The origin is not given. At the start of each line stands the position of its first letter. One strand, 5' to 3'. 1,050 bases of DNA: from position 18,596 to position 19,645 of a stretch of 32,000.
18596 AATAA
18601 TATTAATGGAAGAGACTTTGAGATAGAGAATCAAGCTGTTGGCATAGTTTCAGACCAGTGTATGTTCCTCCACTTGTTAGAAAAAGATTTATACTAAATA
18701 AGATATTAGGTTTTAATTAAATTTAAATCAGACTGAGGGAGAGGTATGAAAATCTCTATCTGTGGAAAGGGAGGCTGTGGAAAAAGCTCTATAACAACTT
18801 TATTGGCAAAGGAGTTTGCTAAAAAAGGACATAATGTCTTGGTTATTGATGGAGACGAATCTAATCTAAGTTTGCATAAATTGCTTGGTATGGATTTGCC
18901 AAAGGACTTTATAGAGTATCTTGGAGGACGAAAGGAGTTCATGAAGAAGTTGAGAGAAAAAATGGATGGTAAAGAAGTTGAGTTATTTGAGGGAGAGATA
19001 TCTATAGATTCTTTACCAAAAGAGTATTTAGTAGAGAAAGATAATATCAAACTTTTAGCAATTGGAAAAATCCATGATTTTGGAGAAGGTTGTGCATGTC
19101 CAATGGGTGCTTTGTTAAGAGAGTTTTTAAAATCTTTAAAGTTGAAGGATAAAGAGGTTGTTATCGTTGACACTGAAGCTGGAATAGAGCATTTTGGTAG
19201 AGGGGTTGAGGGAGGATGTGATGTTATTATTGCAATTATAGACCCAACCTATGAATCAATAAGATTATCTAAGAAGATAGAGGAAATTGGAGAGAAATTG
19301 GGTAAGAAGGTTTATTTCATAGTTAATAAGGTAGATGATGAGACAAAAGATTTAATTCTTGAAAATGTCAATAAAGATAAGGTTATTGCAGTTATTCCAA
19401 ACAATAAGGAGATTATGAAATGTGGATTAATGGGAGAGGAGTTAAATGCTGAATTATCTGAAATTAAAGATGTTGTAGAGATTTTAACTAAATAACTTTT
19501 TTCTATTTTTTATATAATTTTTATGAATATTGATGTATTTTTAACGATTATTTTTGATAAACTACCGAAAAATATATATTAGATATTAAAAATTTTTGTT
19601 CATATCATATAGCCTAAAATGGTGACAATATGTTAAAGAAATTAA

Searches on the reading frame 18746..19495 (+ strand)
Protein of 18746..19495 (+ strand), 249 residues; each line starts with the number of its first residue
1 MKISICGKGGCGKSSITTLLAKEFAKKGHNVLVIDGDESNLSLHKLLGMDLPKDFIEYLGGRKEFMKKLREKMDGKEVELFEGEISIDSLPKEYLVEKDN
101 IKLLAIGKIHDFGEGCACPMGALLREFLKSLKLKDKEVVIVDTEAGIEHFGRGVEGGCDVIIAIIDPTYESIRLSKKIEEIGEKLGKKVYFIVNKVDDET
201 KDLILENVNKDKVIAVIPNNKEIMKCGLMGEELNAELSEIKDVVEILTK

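Call 25: search_protein_families(library=ncbifam, proteins=[window:18746-19495:+], max_evalue=0.001)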
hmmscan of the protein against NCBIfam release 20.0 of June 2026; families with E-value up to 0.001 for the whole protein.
window:18746-19495:+ (249 aa): 20 families
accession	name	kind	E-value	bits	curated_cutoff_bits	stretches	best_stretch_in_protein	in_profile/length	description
TIGR01969.1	minD_arch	subfamily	1.4e-16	60.4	201.75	2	123-232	97-209/251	cell division ATPase MinD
TIGR03371.1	cellulose_yhjQ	equivalog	5.4e-10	39.2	157.85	1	3-52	4-53/246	cellulose biosynthesis protein BcsQ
NF041546.1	ParA_partition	equivalog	1.6e-09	37.6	180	1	7-39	7-39/203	ParA family partition ATPase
TIGR01968.1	minD_bact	equivalog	2.7e-09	36.8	212.9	1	6-50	8-52/261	septum site-determining protein MinD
TIGR01281.1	DPOR_bchL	equivalog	1.6e-06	27.8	345.15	1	1-51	1-51/268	ferredoxin:protochlorophyllide reductase (ATP-dependent) iron-sulfur ATP-binding protein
NF041136.1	MrpORP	equivalog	1.7e-06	27.6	450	1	5-50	11-56/365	iron-sulfur cluster carrier protein MrpORP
NF047398.1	AAA_KGGVGR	domain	2e-06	28.2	90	1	8-150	11-156/190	KGGVGR-motif variant AAA ATPase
NF033200.1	F430_CfbC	exception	3.6e-06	26.5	402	1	2-52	2-53/260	Ni-sirohydrochlorin a,c-diamide reductive cyclase ATP-dependent reductase subunit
NF008079.0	PRK10818.1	equivalog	4.3e-05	23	508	0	5-49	8-52/270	septum site-determining protein MinD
NF010461.0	PRK13886.1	subfamily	0.0001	21.8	360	1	3-45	6-48/241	conjugal transfer protein TraL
TIGR00455.1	apsK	equivalog_domain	0.00012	21.8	138.7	1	3-49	21-67/184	adenylyl-sulfate kinase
TIGR02016.1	BchX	equivalog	0.00013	21.4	331.2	1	3-48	3-48/296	chlorophyllide a reductase iron protein subunit X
NF004041.0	PRK05541.1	subfamily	0.00018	21.6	127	1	3-38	10-45/176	adenylyl-sulfate kinase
NF041417.1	ArsA_halo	exception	0.00019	20.3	800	1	5-144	338-470/617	arsenical pump-driving ATPase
TIGR01287.1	nifH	equivalog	0.0002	20.8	394.35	1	2-50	2-50/275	nitrogenase iron protein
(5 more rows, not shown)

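Call 94: search_solved_structures(query=window:18746-19495:+, max_evalue=0.00001, show_alignments=1)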
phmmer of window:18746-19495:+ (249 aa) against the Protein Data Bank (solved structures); distinct sequences matched with E-value up to 0.00001: 7.
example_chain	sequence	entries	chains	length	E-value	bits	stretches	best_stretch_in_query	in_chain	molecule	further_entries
3kje_A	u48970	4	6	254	2.5e-27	99.3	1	1-233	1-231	CO dehydrogenase/acetyl-CoA synthase complex, accessory protein CooC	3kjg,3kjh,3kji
1hyq_A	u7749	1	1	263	2.1e-11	47.2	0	6-64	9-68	CELL DIVISION INHIBITOR (MIND-1)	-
4v03_A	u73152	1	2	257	1.4e-08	37.9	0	5-74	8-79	SITE-DETERMINING PROTEIN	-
1g3q_A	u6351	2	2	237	7.4e-08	35.6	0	5-53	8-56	CELL DIVISION INHIBITOR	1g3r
4v02_A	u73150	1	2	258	1.6e-07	34.4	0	5-74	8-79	SITE-DETERMINING PROTEIN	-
1ion_A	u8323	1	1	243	1.1e-06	31.7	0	5-50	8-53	PROBABLE CELL DIVISION INHIBITOR MIND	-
5zme_A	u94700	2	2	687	3.8e-06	30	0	3-50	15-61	ATPase ARSA1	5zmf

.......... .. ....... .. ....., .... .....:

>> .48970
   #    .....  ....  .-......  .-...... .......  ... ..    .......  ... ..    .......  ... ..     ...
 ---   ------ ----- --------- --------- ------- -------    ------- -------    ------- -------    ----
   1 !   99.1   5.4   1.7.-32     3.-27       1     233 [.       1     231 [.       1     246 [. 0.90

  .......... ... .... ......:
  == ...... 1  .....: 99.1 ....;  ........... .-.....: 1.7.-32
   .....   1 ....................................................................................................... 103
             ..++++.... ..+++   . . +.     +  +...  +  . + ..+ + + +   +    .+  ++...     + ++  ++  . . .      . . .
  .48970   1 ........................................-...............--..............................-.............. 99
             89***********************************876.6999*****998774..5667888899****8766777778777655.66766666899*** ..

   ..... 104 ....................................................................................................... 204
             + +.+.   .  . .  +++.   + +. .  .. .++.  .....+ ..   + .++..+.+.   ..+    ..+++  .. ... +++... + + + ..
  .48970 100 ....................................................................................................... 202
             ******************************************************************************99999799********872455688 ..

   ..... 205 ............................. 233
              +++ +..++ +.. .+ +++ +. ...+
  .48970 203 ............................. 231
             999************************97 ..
